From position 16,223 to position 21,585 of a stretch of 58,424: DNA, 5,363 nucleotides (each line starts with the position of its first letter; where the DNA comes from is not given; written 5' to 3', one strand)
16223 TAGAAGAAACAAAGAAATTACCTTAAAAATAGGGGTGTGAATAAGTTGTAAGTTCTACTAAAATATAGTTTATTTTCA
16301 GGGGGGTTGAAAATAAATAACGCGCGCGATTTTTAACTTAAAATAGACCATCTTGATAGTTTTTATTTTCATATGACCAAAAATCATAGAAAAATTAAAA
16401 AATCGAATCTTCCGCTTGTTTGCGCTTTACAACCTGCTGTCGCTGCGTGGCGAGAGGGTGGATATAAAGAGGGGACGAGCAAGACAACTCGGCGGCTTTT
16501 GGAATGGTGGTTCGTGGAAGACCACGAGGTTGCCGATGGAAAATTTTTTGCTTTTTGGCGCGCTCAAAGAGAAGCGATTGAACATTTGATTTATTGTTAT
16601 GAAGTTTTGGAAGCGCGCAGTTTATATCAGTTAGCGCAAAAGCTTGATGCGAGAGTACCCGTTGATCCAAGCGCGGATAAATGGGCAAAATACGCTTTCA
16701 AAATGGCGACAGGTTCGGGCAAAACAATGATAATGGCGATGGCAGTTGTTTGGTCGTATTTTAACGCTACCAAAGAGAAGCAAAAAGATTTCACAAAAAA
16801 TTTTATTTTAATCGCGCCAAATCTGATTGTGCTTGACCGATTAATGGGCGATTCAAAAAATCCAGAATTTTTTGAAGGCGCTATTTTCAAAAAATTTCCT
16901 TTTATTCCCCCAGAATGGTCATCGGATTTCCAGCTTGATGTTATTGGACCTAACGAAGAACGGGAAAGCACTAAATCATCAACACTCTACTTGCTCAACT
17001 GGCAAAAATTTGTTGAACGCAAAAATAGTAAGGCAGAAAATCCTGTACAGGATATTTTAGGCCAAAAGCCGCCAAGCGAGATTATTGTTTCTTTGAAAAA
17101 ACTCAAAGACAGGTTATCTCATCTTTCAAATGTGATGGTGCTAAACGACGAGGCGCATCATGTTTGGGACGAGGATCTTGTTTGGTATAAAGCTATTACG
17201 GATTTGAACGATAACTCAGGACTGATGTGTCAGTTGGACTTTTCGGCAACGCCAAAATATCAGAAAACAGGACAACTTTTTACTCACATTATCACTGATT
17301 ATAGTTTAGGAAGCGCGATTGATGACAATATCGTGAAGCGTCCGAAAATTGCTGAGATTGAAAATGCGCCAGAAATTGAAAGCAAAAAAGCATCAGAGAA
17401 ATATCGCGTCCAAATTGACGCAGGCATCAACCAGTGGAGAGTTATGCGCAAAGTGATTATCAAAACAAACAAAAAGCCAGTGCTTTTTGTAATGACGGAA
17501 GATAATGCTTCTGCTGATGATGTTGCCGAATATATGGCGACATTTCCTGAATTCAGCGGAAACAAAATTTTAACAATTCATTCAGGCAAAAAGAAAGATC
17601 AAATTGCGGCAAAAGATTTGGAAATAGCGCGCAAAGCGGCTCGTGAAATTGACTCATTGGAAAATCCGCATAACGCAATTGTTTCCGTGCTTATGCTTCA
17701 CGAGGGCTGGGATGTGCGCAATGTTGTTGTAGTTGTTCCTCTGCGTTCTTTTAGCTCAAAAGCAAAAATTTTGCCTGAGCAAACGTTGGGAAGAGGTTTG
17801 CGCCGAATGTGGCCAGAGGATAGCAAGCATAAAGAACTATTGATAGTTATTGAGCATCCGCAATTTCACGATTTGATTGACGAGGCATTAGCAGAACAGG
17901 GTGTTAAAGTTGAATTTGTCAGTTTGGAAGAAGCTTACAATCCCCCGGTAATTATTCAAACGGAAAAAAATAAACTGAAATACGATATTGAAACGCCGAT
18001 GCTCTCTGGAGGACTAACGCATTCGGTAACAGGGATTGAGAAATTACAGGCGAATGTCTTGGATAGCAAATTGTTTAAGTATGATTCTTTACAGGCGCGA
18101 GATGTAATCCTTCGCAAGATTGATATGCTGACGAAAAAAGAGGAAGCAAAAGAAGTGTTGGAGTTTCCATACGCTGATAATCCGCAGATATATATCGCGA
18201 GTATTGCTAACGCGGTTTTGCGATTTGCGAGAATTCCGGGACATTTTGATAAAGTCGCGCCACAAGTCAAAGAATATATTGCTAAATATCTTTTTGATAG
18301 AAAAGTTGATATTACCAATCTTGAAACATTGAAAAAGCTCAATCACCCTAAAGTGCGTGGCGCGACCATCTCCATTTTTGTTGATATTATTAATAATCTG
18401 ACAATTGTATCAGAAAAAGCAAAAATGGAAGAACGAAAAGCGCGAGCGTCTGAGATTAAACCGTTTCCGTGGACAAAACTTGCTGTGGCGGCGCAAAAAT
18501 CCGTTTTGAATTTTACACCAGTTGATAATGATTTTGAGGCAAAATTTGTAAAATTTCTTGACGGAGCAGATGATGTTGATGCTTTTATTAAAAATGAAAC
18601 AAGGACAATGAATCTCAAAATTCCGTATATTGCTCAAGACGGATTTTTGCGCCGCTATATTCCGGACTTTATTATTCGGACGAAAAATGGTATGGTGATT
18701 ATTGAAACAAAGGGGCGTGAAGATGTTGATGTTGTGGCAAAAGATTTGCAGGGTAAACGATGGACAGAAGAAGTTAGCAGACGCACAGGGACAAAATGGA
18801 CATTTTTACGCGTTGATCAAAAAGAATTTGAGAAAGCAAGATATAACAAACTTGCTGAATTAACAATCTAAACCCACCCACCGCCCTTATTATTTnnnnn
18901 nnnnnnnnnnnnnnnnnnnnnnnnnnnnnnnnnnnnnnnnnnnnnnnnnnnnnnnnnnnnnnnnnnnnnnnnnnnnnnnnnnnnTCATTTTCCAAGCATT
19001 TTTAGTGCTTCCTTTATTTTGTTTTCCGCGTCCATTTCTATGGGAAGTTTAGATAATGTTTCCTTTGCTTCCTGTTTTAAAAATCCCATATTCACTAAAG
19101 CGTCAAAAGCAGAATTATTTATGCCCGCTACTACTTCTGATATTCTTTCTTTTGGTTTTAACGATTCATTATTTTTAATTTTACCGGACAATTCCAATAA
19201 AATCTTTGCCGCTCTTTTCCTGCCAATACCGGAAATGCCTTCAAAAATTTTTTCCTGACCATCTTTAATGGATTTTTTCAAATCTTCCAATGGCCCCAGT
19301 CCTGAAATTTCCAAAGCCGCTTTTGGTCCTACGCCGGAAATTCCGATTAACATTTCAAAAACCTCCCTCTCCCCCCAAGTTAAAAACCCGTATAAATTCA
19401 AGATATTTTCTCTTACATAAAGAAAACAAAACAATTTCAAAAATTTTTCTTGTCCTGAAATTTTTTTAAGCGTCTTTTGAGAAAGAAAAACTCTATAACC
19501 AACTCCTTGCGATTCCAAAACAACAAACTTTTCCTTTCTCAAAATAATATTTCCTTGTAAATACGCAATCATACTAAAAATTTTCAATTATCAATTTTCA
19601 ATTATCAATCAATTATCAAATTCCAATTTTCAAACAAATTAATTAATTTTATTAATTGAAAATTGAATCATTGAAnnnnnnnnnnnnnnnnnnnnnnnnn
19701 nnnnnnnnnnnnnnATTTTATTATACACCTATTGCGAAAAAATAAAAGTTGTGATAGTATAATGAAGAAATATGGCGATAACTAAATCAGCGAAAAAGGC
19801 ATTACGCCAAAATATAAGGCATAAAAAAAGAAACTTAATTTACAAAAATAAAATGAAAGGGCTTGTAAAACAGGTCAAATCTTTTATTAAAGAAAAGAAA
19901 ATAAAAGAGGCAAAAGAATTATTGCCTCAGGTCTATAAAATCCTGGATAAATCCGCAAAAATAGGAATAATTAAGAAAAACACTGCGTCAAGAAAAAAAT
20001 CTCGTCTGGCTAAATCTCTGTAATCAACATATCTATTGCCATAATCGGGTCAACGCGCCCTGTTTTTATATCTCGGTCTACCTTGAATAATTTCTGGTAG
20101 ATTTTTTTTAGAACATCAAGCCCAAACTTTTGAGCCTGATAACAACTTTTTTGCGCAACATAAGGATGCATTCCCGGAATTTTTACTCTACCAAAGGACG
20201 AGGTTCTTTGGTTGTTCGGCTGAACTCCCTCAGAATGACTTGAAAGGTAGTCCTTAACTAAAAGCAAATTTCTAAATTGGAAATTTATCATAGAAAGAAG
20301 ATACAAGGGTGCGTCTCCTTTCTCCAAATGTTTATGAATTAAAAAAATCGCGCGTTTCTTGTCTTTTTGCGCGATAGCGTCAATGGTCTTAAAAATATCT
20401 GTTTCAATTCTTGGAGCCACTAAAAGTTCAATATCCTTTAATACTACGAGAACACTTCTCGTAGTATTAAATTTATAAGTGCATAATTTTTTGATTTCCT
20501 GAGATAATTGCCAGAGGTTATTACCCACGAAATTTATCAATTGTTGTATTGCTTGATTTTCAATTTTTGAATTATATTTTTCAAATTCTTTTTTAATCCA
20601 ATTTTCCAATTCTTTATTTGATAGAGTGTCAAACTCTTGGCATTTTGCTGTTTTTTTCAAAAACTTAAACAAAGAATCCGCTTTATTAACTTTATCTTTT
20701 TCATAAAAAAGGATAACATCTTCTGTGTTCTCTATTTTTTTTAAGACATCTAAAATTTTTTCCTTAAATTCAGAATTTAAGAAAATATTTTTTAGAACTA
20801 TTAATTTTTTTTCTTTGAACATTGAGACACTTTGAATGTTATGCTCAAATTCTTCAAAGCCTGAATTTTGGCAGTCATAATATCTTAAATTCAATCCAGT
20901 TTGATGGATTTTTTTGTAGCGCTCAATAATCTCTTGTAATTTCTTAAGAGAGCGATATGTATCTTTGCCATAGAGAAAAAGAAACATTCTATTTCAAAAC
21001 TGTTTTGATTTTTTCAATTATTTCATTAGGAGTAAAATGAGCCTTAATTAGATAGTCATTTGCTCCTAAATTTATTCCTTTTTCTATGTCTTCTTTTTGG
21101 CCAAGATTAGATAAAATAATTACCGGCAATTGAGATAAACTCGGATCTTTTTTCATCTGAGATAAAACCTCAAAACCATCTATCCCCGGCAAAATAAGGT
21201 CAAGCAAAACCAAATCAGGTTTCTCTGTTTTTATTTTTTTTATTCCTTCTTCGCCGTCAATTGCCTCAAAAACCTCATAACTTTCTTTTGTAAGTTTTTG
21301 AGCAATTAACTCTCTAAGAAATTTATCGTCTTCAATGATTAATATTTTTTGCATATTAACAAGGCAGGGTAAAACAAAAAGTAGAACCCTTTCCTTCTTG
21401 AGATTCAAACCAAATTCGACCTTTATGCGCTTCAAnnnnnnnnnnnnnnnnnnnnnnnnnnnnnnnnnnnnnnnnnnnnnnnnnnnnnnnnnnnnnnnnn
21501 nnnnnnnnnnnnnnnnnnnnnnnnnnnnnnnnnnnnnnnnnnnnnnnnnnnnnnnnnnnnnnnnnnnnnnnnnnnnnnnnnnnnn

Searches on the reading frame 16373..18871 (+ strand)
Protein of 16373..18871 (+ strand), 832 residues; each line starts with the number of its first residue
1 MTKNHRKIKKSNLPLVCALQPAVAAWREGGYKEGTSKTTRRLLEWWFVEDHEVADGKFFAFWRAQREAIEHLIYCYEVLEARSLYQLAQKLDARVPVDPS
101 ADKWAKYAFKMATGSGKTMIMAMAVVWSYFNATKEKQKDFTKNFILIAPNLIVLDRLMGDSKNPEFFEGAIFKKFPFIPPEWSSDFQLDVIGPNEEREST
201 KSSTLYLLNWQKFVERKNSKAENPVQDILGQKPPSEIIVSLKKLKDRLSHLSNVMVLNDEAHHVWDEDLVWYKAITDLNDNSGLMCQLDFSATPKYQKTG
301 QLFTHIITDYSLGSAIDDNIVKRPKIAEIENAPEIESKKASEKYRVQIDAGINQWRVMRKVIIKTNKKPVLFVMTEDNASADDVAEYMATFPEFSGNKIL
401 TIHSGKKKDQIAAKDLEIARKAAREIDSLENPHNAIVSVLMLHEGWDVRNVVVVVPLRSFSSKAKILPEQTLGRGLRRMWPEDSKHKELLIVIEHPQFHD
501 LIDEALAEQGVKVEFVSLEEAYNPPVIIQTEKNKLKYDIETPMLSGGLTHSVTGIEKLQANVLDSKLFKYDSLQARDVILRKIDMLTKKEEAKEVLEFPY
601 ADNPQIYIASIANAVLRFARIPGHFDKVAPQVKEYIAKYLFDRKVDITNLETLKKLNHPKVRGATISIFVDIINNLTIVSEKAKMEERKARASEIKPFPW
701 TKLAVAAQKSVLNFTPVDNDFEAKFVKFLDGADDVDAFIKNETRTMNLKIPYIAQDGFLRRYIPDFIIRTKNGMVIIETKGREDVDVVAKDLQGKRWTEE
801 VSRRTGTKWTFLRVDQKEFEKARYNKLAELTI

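Call 12: search_protein_families(library=pfam, proteins=[window:16373-18871:+], max_evalue=0.01)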
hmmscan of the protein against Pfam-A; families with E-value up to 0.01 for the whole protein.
window:16373-18871:+ (832 aa): 6 families
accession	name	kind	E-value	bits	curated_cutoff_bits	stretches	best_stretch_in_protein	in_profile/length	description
PF04851.21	ResIII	-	2e-16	60.8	22.5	1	64-295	7-163/164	Type III restriction enzyme, res subunit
PF18766.7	SWI2_SNF2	-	8.7e-06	26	26.7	1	218-328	78-192/221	SWI2/SNF2 ATPase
PF08722.17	Tn7_TnsA-like_N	-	0.00061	20.7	26.5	1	748-809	12-66/85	TnsA-like endonuclease N terminal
PF00270.35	DEAD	-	0.0023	18.2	26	0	109-149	19-53/167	DEAD/DEAH box helicase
PF08378.17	NERD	-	0.0025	18.7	22.1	1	764-802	39-74/111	Nuclease-related domain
PF19778.5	RE_endonuc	-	0.003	17.8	23.4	0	709-786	2-77/108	Endonuclease domain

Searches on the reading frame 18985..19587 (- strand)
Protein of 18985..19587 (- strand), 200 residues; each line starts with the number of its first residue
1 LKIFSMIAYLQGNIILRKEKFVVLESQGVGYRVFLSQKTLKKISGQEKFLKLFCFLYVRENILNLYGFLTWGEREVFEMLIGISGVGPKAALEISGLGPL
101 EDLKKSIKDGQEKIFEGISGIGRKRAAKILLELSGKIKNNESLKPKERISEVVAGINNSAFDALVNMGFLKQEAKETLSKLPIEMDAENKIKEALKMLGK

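Call 12: search_protein_families(library=pfam, proteins=[window:18985-19587:-], max_evalue=0.01)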
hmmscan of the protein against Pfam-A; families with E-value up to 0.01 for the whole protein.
window:18985-19587:- (200 aa): 7 families
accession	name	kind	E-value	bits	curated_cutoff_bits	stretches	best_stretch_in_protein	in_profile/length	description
PF01330.27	RuvA_N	-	9.9e-17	61.2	23.6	1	6-67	1-61/61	RuvA N terminal domain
PF14520.12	HHH_5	-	1.3e-09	38.8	27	1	77-133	1-55/57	Helix-hairpin-helix domain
PF07499.19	RuvA_C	-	2.8e-06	28.1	24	1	158-198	4-46/47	RuvA, C-terminal domain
PF00633.29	HHH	-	0.00012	22.1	24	0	116-130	14-28/30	Helix-hairpin-helix motif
PF10391.15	DNA_pol_lambd_f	-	0.005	17.1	29.8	0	113-128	1-16/51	Fingers domain of DNA polymerase lambda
PF01367.25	5_3_exonuc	-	0.0054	17.6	40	0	116-133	21-38/97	5'-3' exonuclease, C-terminal SAM fold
PF09288.16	UBA_3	-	0.0076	16.5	20.4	0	154-190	6-43/55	Fungal ubiquitin-associated domain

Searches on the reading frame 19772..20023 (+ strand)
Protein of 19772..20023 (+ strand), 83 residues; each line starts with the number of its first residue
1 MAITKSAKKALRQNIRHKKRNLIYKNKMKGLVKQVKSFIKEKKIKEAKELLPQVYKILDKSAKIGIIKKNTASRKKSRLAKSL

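Call 12: search_protein_families(library=pfam, proteins=[window:19772-20023:+], max_evalue=0.01)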
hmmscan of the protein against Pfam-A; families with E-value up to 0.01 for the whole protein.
window:19772-20023:+ (83 aa): 3 families
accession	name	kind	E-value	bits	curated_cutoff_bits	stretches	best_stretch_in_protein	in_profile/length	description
PF01649.23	Ribosomal_S20p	-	6.7e-21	75.2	29.5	1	4-82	3-81/83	Ribosomal protein S20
PF09439.16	SRPRB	-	0.0051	16.6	25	1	19-63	64-109/178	Signal recognition particle receptor beta subunit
PF19556.4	PRTRC_E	-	0.0082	16.3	26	1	5-76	95-166/175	PRTRC system protein E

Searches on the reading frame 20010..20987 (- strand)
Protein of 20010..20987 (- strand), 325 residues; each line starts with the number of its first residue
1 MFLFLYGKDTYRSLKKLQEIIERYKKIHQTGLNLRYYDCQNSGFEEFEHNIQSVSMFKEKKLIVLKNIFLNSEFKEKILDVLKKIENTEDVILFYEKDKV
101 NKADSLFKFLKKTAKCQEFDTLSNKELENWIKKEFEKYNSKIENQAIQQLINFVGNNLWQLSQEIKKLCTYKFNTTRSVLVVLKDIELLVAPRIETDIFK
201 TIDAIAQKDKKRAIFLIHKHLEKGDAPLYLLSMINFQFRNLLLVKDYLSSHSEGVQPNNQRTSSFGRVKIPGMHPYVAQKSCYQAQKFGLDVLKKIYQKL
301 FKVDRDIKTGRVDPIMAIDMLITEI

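Call 11: search_protein_families(library=pfam, proteins=[window:20010-20987:-], max_evalue=0.01)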
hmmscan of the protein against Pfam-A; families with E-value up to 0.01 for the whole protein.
window:20010-20987:- (325 aa): 2 families
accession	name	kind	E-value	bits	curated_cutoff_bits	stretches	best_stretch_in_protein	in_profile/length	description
PF21694.2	DNA_pol3_delta_C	-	5.1e-23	81.8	27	1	195-324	1-120/121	DNA polymerase III delta subunit, C-terminal domain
PF06144.19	DNA_pol3_delta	-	3.3e-09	37.2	21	1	4-116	2-120/124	DNA polymerase III, delta subunit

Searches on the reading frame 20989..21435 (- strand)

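Call 11: search_protein_families(library=pfam, proteins=[window:20989-21435:-], max_evalue=0.01)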
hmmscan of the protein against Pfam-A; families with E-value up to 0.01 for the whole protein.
window:20989-21435:- (148 aa): 1 family
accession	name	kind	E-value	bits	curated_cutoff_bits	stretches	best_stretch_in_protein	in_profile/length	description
PF00072.30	Response_reg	-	2e-28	99.2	30.2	1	31-144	1-111/111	Response regulator receiver domain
